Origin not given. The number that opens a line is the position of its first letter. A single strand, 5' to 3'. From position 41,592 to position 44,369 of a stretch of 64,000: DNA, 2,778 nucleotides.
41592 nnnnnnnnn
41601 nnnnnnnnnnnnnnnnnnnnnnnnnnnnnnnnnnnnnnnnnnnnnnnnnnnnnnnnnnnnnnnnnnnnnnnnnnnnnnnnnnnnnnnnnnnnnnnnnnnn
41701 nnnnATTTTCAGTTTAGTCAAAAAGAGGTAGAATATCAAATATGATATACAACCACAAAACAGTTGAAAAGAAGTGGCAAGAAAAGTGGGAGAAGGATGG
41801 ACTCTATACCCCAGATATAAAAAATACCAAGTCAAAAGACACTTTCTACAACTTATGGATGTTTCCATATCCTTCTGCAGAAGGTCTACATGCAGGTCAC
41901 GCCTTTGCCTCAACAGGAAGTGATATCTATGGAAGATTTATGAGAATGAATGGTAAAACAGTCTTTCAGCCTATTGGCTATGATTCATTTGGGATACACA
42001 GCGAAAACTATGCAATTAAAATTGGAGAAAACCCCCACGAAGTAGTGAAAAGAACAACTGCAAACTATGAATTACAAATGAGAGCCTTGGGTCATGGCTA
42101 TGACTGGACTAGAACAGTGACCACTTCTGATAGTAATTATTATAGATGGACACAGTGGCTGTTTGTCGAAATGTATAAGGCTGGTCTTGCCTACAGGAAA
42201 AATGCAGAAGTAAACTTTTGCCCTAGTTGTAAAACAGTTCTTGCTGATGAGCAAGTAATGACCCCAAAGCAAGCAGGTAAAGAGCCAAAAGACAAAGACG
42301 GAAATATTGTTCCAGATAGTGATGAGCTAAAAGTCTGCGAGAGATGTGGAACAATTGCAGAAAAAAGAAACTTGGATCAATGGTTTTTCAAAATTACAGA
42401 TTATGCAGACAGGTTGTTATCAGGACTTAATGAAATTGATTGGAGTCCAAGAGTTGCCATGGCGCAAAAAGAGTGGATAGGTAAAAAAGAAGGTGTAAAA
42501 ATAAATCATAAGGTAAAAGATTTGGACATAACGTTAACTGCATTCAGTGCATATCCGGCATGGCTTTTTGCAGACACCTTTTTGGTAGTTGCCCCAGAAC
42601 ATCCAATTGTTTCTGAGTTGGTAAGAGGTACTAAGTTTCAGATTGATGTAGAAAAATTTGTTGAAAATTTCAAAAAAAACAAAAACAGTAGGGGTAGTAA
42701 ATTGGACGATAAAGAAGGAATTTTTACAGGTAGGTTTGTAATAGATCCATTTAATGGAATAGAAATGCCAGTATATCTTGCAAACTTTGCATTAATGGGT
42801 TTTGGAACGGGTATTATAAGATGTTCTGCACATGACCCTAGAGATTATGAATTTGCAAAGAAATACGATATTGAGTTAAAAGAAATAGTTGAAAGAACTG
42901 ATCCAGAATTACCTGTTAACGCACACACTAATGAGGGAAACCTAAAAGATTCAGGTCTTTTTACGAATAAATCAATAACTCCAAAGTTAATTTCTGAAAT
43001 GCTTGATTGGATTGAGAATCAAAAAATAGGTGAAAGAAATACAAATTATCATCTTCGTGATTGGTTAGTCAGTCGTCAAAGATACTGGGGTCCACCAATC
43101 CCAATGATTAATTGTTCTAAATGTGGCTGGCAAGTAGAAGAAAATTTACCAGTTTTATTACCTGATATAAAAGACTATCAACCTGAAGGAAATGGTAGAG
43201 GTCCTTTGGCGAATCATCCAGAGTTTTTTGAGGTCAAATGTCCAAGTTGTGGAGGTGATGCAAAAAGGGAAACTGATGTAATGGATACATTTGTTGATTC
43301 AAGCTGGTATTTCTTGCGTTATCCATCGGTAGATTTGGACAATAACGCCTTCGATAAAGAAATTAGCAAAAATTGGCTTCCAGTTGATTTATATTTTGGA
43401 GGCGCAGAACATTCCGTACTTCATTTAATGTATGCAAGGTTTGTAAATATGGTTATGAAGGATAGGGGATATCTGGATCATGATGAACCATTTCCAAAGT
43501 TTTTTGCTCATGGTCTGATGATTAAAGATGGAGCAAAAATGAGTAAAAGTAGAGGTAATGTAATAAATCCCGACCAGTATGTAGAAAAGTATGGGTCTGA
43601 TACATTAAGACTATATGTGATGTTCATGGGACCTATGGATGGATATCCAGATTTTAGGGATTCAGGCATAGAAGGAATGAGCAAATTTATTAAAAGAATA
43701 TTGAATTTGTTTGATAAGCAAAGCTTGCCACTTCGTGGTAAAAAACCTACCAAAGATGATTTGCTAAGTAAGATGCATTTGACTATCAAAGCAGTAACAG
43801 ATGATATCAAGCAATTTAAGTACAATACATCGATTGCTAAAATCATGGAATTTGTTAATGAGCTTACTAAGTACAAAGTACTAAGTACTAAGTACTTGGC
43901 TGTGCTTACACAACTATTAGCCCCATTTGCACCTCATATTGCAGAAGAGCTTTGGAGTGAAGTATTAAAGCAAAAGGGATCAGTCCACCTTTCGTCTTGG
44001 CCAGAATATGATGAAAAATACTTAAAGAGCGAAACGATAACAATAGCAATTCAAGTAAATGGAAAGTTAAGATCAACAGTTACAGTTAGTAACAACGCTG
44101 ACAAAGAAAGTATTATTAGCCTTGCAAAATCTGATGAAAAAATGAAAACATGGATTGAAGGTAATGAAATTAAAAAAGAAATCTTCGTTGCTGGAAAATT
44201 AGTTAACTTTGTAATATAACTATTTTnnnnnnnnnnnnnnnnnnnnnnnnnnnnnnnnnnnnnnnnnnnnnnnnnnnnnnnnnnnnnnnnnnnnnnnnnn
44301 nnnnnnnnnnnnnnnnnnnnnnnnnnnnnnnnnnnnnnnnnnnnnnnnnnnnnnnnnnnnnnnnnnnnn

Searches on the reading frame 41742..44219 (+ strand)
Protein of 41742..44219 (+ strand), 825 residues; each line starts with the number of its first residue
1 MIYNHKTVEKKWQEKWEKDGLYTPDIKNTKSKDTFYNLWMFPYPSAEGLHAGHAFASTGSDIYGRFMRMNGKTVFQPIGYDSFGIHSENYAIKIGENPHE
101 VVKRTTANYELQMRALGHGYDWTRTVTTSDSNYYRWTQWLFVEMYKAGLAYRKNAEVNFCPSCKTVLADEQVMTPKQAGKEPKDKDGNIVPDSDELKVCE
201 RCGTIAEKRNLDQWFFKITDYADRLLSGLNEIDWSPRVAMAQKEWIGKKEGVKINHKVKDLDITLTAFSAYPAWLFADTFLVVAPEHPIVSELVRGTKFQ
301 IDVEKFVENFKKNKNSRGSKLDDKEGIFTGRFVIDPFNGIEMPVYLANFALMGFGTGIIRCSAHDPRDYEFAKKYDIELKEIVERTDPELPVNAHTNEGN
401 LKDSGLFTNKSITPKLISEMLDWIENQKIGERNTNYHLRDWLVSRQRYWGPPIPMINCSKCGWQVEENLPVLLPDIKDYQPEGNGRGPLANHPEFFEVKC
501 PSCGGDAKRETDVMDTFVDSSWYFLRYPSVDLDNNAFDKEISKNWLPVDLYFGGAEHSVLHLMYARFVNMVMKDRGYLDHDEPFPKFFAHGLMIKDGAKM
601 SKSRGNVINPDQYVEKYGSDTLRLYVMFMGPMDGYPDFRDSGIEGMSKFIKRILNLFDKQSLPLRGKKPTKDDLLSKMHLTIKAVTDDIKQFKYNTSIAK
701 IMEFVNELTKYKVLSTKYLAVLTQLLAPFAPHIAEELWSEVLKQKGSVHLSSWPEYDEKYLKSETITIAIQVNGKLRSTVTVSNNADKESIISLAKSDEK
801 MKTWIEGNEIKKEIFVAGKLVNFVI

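Call 93: search_protein_families(library=pfam, proteins=[window:41742-44219:+], max_evalue=0.00001)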
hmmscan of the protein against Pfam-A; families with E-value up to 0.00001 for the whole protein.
window:41742-44219:+ (825 aa): 4 families
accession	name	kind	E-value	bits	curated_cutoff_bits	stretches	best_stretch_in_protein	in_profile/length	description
PF00133.28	tRNA-synt_1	-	1.3e-48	166.2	22.7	2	11-241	1-219/414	tRNA synthetases class I (I, L, M and V)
PF13603.12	tRNA-synt_1_2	-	2.1e-40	138.6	25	1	243-412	1-173/185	Leucyl-tRNA synthetase, editing domain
PF09334.17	tRNA-synt_1g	-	1.9e-32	113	20.1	2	42-249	8-219/391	tRNA synthetases class I (M)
PF08264.19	Anticodon_1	-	8.5e-26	91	25.1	1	674-791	4-147/148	Anticodon-binding domain of tRNA ligase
